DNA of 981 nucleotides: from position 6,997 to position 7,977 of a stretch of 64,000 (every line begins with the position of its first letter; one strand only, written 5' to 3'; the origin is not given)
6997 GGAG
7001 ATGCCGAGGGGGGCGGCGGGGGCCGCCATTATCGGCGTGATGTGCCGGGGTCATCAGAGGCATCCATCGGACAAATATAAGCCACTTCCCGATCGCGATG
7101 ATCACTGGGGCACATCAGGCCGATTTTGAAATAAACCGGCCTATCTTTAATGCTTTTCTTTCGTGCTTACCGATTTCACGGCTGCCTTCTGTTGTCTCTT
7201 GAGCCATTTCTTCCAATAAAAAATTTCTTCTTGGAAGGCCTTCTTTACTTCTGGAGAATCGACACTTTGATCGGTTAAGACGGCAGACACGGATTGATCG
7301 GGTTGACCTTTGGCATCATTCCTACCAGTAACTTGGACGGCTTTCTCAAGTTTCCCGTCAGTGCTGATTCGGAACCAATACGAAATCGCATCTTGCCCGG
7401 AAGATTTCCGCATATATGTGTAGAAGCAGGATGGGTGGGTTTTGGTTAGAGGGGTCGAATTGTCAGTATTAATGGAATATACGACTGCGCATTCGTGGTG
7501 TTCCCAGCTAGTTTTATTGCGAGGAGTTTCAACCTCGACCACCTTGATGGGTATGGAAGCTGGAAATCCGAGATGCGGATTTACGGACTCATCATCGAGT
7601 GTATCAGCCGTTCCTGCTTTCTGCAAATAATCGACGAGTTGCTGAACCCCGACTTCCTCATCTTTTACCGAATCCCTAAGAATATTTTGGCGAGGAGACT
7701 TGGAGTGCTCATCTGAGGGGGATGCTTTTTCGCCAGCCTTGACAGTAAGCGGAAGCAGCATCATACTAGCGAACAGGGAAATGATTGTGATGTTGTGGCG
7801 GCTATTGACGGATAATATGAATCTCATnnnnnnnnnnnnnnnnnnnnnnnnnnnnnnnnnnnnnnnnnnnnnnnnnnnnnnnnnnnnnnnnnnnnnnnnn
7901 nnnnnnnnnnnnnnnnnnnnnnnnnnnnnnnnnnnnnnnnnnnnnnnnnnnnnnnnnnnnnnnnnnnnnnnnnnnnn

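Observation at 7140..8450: AT-rich island (~45% GC in a ~70% GC background) encoding a secreted protein and the 5' sensor region of a Ser/Thr kinase, with overlapping divergent starts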

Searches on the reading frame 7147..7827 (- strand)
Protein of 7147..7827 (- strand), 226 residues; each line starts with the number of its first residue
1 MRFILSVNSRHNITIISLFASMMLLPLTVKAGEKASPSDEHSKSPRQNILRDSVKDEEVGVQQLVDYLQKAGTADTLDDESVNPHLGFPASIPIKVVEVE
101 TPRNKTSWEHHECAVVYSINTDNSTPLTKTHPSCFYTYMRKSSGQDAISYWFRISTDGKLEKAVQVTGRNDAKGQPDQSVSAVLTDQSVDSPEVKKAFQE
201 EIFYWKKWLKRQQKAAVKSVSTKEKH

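Call 7: search_protein_families(library=pfam, proteins=[window:7147-7827:-], max_evalue=0.01)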
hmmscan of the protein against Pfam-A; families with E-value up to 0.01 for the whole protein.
window:7147-7827:- (226 aa): 0 families

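Call 8: find_homologous_proteins(query=window:7147-7827:-, max_evalue=0.01)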
Query window:7147-7827:- (226 aa): 1 proteins with E <= 0.01 among 316 candidates.
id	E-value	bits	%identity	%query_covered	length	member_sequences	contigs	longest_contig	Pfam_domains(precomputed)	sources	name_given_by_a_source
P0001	4.0e-132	456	100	91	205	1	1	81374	-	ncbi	ncbi:MAG: hypothetical protein ACHQ51_04980 [Elusimicrobiota bacterium]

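Call 9: find_encoding_contigs(protein=window:7147-7827:-, flank=10000)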
Protein window:7147-7827:- (226 aa): no gene with exactly this product is on record in the collection.

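Call 10: find_encoding_contigs(protein=P0001, flank=10000)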
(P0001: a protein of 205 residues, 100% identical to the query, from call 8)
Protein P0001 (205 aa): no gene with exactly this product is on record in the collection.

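Call 24: search_protein_representatives(protein=window:7147-7827:-)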
Query: 226 residues. Proteins with E-value up to 0.001 (for the whole library): 99; up to 1e-10: 42; up to 1e-30: 3. The best 99 are listed.
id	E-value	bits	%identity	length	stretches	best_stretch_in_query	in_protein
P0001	1.3e-132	456.1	100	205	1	22-226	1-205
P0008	2.9e-45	170.7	45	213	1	14-222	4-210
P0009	4.0e-37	144.1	43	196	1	22-219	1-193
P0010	2.4e-26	108.9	38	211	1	12-220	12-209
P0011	1.1e-25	106.7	37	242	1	11-218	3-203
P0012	3.9e-22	95.1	33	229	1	13-221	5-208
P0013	4.9e-22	94.8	39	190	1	60-219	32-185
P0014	9.4e-22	93.9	38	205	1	60-221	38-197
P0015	3.7e-21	92.0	36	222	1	10-215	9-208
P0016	2.1e-19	86.2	36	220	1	52-221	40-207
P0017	3.9e-19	85.3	29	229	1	10-221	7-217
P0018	4.2e-19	85.2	38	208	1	52-220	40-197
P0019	6.1e-19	84.7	31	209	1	34-223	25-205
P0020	5.2e-18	81.7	38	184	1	53-220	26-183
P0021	1.9e-17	79.9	34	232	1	16-220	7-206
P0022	3.6e-17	78.9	34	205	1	16-220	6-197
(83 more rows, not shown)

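Call 27: find_homologous_proteins(query=A2, max_evalue=0.00001)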
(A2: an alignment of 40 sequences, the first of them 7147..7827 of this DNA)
Query A2 (40 sequences) (226 aa, profile of the alignment): 34 proteins with E <= 0.00001 among 6428 candidates.
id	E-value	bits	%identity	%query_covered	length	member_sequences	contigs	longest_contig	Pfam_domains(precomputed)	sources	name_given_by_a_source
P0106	7.0e-76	273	34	90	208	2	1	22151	-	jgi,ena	-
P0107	2.1e-75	271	33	90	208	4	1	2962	-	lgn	-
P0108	5.9e-74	266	34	85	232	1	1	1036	-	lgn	-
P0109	2.6e-73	264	34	91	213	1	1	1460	-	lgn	-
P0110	3.1e-71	258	34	89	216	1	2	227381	-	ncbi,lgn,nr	ncbi:MAG: hypothetical protein HYV14_03260 [Elusimicrobia bacterium]|nr:hypothetical protein [Elusim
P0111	3.6e-71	257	32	87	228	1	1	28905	-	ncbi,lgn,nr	ncbi:MAG: hypothetical protein Q8T11_11235 [Elusimicrobiota bacterium]|nr:hypothetical protein [Elus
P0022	4.7e-71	257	31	92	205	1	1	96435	-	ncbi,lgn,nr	ncbi:MAG: hypothetical protein HY923_08000 [Elusimicrobia bacterium]|nr:hypothetical protein [Elusim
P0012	1.1e-70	256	32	94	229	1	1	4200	-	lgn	-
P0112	1.2e-70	256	32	90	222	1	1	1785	-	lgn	-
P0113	3.2e-70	254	36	75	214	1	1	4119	-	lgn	-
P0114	7.7e-70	253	33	85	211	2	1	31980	-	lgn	-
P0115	1.4e-69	252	31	88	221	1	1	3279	-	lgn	-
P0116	1.4e-69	252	33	96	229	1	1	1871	-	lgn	-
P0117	2.0e-68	248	33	89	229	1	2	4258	-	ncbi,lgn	-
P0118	2.1e-68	248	32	88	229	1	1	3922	-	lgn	-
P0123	3.9e-66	241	32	87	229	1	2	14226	-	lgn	-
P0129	1.5e-60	223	34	66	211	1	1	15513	-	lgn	-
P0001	2.2e-57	212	100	91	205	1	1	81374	-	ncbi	ncbi:MAG: hypothetical protein ACHQ51_04980 [Elusimicrobiota bacterium]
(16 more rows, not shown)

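Call 29: find_encoding_contigs(protein=P0110, flank=6000, max_places=2)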
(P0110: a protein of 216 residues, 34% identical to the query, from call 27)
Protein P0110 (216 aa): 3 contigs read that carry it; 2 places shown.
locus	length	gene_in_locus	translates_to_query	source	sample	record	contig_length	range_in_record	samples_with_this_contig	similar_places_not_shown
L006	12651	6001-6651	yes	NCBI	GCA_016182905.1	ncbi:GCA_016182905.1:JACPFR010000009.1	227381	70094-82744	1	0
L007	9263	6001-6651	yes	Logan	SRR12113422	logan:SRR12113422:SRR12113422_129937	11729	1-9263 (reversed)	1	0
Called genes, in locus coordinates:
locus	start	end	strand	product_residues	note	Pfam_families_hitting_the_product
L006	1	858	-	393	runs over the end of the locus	PF12796:Ank_2, PF00023:Ank, PF13606:Ank_3 (weak), PF13637:Ank_4, PF13857:Ank_5 (weak), PF00656:Peptidase_C14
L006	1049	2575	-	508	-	-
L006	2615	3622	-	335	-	-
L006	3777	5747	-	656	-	PF00515:TPR_1 (faint), PF07719:TPR_2 (faint), PF13371:TPR_9 (faint), PF13424:TPR_12 (faint), PF00069:Pkinase, PF07714:PK_Tyr_Ser-Thr, PF03109:ABC1 (faint)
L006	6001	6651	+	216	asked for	-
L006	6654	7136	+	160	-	-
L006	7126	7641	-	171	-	-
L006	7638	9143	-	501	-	-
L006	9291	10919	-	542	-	PF06068:TIP49 (weak), PF00004:AAA, PF17862:AAA_lid_3, PF01434:Peptidase_M41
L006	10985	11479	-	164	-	-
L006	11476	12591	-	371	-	-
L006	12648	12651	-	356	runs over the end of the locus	PF10094:DUF2332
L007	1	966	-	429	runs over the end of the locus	PF12796:Ank_2, PF13857:Ank_5 (weak), PF00023:Ank, PF13606:Ank_3 (weak), PF13637:Ank_4, PF13857:Ank_5 (weak), PF00656:Peptidase_C14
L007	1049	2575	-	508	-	-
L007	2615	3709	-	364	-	-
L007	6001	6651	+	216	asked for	-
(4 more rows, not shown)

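Call 30: find_encoding_contigs(protein=P0022, flank=6000, max_places=2)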
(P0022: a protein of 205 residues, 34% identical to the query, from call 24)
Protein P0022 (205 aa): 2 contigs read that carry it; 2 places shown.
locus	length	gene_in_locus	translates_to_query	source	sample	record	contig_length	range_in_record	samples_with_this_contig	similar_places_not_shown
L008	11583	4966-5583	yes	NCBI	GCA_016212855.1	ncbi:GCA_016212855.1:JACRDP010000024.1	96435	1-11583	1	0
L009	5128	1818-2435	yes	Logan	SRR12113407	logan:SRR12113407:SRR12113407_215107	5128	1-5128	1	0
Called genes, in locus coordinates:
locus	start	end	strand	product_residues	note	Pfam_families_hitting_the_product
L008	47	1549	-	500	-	-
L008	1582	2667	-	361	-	-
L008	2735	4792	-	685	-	PF13428:TPR_14 (faint), PF13432:TPR_16 (faint), PF00515:TPR_1 (faint), PF07719:TPR_2 (faint), PF00069:Pkinase, PF07714:PK_Tyr_Ser-Thr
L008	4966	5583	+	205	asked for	-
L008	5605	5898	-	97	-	PF15590:Imm27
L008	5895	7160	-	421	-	PF13428:TPR_14 (faint), PF13432:TPR_16, PF07719:TPR_2 (faint), PF14559:TPR_19, PF15520:Ntox10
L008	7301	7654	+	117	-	PF13560:HTH_31 (weak), PF01381:HTH_3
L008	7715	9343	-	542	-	PF06068:TIP49 (weak), PF00004:AAA, PF17862:AAA_lid_3, PF01434:Peptidase_M41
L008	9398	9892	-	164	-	-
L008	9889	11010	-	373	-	-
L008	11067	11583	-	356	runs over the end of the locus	PF10094:DUF2332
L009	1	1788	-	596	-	?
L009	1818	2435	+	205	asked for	-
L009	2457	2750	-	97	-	PF15590:Imm27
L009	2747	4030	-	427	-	PF07719:TPR_2 (faint), PF13428:TPR_14 (faint), PF13432:TPR_16, PF14559:TPR_19, PF15520:Ntox10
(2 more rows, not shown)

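Call 31: find_encoding_contigs(protein=P0111, flank=6000, max_places=2)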
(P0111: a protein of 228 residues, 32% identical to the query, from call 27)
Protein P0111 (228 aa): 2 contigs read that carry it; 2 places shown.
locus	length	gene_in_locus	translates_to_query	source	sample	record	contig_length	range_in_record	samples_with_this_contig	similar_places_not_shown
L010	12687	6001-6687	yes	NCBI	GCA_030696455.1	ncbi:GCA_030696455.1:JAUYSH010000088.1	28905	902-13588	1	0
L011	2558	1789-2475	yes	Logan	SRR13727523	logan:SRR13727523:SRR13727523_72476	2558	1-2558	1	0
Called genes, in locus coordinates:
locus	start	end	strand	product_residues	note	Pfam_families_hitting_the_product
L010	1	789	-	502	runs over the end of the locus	-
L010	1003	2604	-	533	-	-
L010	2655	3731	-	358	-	-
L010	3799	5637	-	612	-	PF00515:TPR_1 (faint), PF07719:TPR_2 (faint), PF13371:TPR_9 (faint), PF13424:TPR_12 (faint), PF00069:Pkinase, PF07714:PK_Tyr_Ser-Thr, PF03109:ABC1 (faint)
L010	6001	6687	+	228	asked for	-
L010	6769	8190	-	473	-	PF13424:TPR_12 (weak), PF13371:TPR_9 (weak), PF13424:TPR_12 (weak), PF13431:TPR_17 (weak), PF00515:TPR_1, PF07719:TPR_2, PF13371:TPR_9 (weak), PF13432:TPR_16 (weak), +17 more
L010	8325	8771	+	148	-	-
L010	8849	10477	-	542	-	PF06068:TIP49 (weak), PF00004:AAA, PF17862:AAA_lid_3, PF01434:Peptidase_M41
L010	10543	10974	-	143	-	-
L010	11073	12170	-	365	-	-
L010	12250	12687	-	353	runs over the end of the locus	PF10094:DUF2332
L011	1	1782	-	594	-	?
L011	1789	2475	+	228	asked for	-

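Call 40: predict_structure(alignment_id=A3)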
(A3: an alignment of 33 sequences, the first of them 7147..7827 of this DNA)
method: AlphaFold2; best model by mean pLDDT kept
length: 226 residues; sequences in the alignment: 33
mean_pLDDT: 77.4   pTM: 0.67
mean pLDDT of the five models: 77.4, 77.2, 76.5, 75.2, 74.3
residues with pLDDT >= 90: 87; 70-90: 66; 50-70: 42; < 50: 31
segments of 3 or more residues with pLDDT < 50: 9-12, 22-28, 30-33, 38-43
pLDDT, mean of each block of 10 residues (from residue 1): 47 47 48 48 51 67 91 84 84 87 81 86 63 90 93 93 95 90 95 95 93 85 63
secondary structure, 60 per line:
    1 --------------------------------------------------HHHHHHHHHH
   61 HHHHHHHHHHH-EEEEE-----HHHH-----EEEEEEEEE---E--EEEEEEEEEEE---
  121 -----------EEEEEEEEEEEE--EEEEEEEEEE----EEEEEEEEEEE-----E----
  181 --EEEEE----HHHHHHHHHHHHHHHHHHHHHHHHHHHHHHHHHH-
elements in order: H51-71 E73-77 H83-86 E92-100 E107-117 E132-143 E146-155 E160-170 E183-187 H192-225

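Call 44: find_encoding_contigs(protein=P0106, flank=4000, max_places=1)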
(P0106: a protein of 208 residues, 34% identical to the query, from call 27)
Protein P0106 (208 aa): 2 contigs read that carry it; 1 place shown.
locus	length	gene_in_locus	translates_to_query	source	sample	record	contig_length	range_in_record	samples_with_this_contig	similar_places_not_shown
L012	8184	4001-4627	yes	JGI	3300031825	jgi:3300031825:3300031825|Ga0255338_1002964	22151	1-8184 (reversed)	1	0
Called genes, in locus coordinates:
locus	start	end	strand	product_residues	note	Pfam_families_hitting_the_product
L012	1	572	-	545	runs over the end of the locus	-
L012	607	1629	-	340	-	-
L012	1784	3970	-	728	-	PF13371:TPR_9 (faint), PF13424:TPR_12 (faint), PF00515:TPR_1 (faint), PF07719:TPR_2 (faint), PF00069:Pkinase, PF03109:ABC1 (faint), PF07714:PK_Tyr_Ser-Thr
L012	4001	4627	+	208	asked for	-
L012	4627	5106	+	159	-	-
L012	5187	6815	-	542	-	PF06068:TIP49 (weak), PF00004:AAA, PF17862:AAA_lid_3, PF01434:Peptidase_M41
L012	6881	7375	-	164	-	-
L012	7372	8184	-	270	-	?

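Call 45: find_encoding_contigs(protein=P0114, flank=4000, max_places=1)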
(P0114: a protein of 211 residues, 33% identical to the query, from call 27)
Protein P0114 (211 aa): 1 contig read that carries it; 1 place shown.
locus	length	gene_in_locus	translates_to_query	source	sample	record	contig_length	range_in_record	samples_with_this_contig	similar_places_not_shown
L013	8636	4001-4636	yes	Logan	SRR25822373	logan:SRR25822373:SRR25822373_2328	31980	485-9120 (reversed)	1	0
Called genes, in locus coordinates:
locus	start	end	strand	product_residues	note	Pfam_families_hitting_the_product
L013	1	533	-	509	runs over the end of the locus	-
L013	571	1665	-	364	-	-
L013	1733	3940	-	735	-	PF00515:TPR_1 (faint), PF07719:TPR_2 (faint), PF13371:TPR_9 (faint), PF13424:TPR_12 (faint), PF00069:Pkinase, PF07714:PK_Tyr_Ser-Thr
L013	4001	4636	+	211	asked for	-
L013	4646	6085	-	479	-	PF13428:TPR_14 (faint), PF00515:TPR_1 (weak), PF00515:TPR_1, PF07719:TPR_2, PF13371:TPR_9 (weak), PF13414:TPR_11 (weak), PF13432:TPR_16 (weak), PF00515:TPR_1 (weak), +10 more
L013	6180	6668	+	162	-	-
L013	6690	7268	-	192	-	-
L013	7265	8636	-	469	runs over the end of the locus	PF13428:TPR_14 (faint), PF13432:TPR_16, PF14559:TPR_19 (weak)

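Call 46: find_encoding_contigs(protein=P0129, flank=4000, max_places=1)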
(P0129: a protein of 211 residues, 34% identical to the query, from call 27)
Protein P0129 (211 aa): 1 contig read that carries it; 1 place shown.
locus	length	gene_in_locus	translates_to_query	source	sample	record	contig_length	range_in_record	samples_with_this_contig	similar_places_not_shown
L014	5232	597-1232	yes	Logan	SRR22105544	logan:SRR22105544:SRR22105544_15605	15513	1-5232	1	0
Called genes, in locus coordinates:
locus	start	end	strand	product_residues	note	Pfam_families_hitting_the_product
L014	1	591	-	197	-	?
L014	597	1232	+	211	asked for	-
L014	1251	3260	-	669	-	-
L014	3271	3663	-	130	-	-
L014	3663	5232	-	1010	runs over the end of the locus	-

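Call 47: find_encoding_contigs(protein=P0123, flank=4000, max_places=1)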
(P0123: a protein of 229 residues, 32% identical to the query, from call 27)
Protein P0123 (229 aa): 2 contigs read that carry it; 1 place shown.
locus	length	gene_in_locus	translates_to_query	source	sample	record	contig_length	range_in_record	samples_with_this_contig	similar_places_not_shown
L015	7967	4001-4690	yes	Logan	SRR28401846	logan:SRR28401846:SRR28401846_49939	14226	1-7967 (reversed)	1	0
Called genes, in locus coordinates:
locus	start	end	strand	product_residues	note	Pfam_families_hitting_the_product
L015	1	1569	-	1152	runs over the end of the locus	-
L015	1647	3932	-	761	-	PF13371:TPR_9 (faint), PF00515:TPR_1 (faint), PF07719:TPR_2 (faint), PF00069:Pkinase, PF07714:PK_Tyr_Ser-Thr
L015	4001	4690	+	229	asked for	-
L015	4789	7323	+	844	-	-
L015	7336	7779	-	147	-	PF04002:RadC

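Call 48: fold_search(model_id=the predicted structure, library=pdb)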
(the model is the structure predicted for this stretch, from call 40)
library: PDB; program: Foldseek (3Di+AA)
matches with E <= 10: 744; with E <= 0.001: 0
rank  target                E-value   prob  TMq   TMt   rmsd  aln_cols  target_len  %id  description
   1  7sny                  1.9e-02  0.44  0.17  0.21   9.9       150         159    9  2.10A Resolution Structure of NanoBiT Complementation Reporter Large Subunit LgBiT (released 2022-11-16)
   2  2qxl_B                2.4e-02  0.18  0.13  0.07  15.5       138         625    9  Crystal Structure Analysis of Sse1, a yeast Hsp110 (released 2007-10-23)
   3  3aaa_B                3.2e-02  0.20  0.14  0.13  21.2       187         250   11  Crystal Structure of Actin capping protein in complex with V-1 (released 2010-08-04)
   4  7dsa_B                6.2e-02  0.13  0.13  0.13  21.4       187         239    9  Crystal structure of actin capping protein in complex with V-1 (space group P62) (released 2021-03-03)
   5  3aa6_B                6.5e-02  0.18  0.15  0.14  21.4       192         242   11  Crystal structure of Actin capping protein in complex with the Cp-binding motif derived from CD2AP (released 2010-08-04)
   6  1izn_A                7.8e-02  0.28  0.17  0.15  16.7       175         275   12  Crystal Structure of Actin Filament Capping Protein CapZ (released 2003-04-08)
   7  3aae_F                7.8e-02  0.15  0.15  0.14  20.8       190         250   11  Crystal structure of Actin capping protein in complex with CARMIL fragment (released 2010-11-17)
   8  3aaa_A                8.3e-02  0.23  0.18  0.15  18.1       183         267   12  Crystal Structure of Actin capping protein in complex with V-1 (released 2010-08-04)
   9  9b7j_N                9.3e-02  0.33  0.18  0.15  17.3       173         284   12  Cryo-EM structure of human dynactin complex bound to Chlamydia effector Dre1 (released 2025-04-16)
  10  7ds8_A                9.3e-02  0.28  0.18  0.16  18.8       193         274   11  Crystal structure of actin capping protein in complex with twinflin-1/CD2AP CPI chimera peptide (CDN-TWC) (released 2021-03-03)
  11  9b85_N                9.3e-02  0.28  0.18  0.15  17.6       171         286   10  Cryo-EM structure of human dynactin complex bound to Chlamydia effector Dre1 (released 2025-04-16)
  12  3lk4_2                9.3e-02  0.14  0.14  0.13  19.0       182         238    9  Crystal structure of CapZ bound to the uncapping motif from CD2AP (released 2010-04-07)
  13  3lk4_8                9.3e-02  0.14  0.14  0.13  18.8       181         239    9  Crystal structure of CapZ bound to the uncapping motif from CD2AP (released 2010-04-07)
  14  3lk4_5                9.9e-02  0.13  0.14  0.14  18.6       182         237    9  Crystal structure of CapZ bound to the uncapping motif from CD2AP (released 2010-04-07)
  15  5xll_B                1.0e-01  0.15  0.16  0.21  18.9       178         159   10  Dimer form of M. tuberculosis PknI sensor domain (released 2018-05-16)
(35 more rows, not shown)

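Call 61: search_solved_structures(query=A3, max_evalue=1)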
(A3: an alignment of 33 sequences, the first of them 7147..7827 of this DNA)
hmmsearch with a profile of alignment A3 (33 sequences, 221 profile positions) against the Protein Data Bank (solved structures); distinct sequences matched with E-value up to 1: 0.

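Call 62: search_protein_families(library=ncbifam, proteins=[window:7147-7827:-], max_evalue=0.01)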
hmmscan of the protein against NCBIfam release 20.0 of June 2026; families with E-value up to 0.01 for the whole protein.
window:7147-7827:- (226 aa): 0 families
